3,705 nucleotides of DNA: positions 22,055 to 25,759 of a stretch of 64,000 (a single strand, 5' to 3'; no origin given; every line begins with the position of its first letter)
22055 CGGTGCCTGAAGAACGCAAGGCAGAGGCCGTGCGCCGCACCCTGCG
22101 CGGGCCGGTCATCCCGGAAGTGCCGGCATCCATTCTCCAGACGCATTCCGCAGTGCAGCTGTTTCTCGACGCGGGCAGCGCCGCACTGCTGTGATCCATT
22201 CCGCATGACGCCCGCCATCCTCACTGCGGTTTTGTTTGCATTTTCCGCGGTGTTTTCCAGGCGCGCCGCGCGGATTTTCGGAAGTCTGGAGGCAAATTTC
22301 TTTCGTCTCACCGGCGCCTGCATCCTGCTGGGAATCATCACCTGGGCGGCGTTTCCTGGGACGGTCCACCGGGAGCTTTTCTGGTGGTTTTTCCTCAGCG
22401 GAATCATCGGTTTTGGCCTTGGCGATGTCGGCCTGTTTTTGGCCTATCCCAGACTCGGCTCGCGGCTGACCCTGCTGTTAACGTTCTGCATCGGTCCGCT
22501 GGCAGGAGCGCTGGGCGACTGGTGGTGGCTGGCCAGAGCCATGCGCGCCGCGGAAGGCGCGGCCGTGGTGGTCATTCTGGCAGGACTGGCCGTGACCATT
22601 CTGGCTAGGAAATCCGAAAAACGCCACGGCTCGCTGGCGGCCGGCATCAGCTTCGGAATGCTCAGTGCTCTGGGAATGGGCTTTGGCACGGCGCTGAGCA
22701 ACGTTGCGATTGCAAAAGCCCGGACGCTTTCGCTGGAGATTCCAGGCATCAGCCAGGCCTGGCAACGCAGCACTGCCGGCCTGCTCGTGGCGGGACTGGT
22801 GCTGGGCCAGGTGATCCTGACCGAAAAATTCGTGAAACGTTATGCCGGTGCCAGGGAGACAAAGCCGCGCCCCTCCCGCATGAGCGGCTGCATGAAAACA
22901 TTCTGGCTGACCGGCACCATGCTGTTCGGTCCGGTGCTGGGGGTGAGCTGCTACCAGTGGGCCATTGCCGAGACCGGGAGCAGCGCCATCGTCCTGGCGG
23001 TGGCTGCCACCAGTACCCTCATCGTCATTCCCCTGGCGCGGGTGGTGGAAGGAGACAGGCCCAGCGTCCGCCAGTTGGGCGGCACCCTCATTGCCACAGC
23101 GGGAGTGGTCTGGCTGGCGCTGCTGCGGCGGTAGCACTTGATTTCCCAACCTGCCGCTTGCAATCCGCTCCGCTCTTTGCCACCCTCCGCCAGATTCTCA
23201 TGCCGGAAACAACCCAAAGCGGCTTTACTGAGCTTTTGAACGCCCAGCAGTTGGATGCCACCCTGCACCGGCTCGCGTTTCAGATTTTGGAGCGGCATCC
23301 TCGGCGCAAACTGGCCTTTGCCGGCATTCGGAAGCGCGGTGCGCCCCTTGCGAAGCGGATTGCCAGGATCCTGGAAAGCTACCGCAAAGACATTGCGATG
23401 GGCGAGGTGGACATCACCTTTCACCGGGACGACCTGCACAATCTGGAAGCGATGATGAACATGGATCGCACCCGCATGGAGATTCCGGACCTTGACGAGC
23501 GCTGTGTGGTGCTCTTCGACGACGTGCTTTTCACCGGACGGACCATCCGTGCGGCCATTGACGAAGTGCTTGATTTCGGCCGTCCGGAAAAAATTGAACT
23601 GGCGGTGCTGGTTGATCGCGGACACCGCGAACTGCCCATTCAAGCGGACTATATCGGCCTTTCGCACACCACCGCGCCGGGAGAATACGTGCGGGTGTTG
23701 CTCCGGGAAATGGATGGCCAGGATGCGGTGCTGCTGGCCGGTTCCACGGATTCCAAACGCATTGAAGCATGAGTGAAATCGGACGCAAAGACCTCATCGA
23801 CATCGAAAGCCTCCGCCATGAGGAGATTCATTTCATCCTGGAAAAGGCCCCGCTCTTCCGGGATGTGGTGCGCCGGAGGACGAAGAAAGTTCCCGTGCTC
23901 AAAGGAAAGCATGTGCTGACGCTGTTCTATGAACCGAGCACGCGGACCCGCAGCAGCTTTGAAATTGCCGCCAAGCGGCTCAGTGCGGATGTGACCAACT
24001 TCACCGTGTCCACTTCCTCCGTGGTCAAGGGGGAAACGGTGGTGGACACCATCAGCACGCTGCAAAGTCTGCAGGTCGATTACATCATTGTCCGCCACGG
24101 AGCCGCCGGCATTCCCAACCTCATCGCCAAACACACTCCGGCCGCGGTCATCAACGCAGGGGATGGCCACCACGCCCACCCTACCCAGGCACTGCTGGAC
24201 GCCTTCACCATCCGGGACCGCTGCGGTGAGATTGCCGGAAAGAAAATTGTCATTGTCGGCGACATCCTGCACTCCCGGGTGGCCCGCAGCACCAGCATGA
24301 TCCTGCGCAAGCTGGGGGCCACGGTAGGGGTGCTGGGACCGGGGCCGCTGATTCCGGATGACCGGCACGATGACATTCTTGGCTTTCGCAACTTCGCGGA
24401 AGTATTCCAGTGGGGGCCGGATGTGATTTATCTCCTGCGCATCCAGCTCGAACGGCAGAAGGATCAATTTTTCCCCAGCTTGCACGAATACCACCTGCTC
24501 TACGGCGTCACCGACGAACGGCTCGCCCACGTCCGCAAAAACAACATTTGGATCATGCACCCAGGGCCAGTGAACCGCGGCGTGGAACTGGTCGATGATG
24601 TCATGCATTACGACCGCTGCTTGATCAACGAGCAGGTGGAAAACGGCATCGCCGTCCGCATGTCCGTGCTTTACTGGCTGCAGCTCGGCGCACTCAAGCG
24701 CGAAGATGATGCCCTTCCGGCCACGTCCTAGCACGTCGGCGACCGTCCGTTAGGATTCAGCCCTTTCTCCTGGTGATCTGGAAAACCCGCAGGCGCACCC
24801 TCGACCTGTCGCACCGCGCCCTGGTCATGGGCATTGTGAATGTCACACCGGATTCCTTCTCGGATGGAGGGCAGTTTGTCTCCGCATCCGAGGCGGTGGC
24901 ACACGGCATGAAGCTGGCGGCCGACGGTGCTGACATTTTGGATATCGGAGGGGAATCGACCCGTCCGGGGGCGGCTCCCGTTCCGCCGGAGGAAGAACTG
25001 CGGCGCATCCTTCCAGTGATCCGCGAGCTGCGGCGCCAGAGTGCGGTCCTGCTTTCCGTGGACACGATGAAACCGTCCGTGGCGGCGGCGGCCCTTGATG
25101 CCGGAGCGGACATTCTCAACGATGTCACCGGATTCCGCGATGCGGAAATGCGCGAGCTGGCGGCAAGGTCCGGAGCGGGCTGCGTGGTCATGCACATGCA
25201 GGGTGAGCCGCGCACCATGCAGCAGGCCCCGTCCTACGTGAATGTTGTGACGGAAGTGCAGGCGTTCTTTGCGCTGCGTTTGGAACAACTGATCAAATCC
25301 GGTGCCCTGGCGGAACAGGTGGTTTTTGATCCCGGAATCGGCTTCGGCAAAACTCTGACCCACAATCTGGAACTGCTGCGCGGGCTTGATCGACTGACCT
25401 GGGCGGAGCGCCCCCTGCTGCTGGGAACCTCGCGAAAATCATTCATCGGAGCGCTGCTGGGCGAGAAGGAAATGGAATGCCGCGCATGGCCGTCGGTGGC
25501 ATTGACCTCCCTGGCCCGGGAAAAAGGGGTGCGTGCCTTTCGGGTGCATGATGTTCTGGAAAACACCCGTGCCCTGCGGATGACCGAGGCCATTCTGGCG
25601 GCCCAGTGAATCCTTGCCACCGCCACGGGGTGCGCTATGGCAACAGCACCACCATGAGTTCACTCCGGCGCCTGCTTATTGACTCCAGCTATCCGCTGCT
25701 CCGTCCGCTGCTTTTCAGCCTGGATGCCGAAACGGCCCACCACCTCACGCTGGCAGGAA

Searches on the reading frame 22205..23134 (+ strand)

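Call 11: search_protein_families(library=pfam, proteins=[window:22205-23134:+], max_evalue=0.01)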
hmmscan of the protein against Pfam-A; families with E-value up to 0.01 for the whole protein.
window:22205-23134:+ (309 aa): 1 family
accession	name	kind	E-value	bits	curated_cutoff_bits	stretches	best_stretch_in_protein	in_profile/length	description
PF00892.27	EamA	-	7.6e-15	55.8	28.2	2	4-132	7-134/135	EamA-like transporter family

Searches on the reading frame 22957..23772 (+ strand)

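Call 11: search_protein_families(library=pfam, proteins=[window:22957-23772:+], max_evalue=0.01)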
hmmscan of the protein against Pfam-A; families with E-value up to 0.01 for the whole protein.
window:22957-23772:+ (271 aa): 2 families
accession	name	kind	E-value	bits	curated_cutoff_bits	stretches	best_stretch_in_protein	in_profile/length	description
PF00156.33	Pribosyltran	-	4.1e-20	72.1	26.3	1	91-235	3-140/158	Phosphoribosyl transferase domain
PF14681.12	UPRTase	-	0.0056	16.6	27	1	177-219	115-159/206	Uracil phosphoribosyltransferase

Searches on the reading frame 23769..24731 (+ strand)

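Call 11: search_protein_families(library=pfam, proteins=[window:23769-24731:+], max_evalue=0.01)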
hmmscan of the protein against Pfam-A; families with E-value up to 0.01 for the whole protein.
window:23769-24731:+ (320 aa): 2 families
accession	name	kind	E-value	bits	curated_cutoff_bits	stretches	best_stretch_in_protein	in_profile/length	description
PF02729.26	OTCace_N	-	3.6e-42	144.4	29.9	1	7-149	1-147/148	Aspartate/ornithine carbamoyltransferase, carbamoyl-P binding domain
PF00185.30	OTCace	-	7e-20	72.1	29.4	1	157-304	2-157/157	Aspartate/ornithine carbamoyltransferase, Asp/Orn binding domain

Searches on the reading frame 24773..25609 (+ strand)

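Call 11: search_protein_families(library=pfam, proteins=[window:24773-25609:+], max_evalue=0.01)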
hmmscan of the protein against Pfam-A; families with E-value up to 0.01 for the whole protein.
window:24773-25609:+ (278 aa): 1 family
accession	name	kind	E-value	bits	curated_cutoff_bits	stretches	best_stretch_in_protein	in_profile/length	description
PF00809.28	Pterin_bind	-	2.8e-84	283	25.5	1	19-259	1-244/244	Pterin binding enzyme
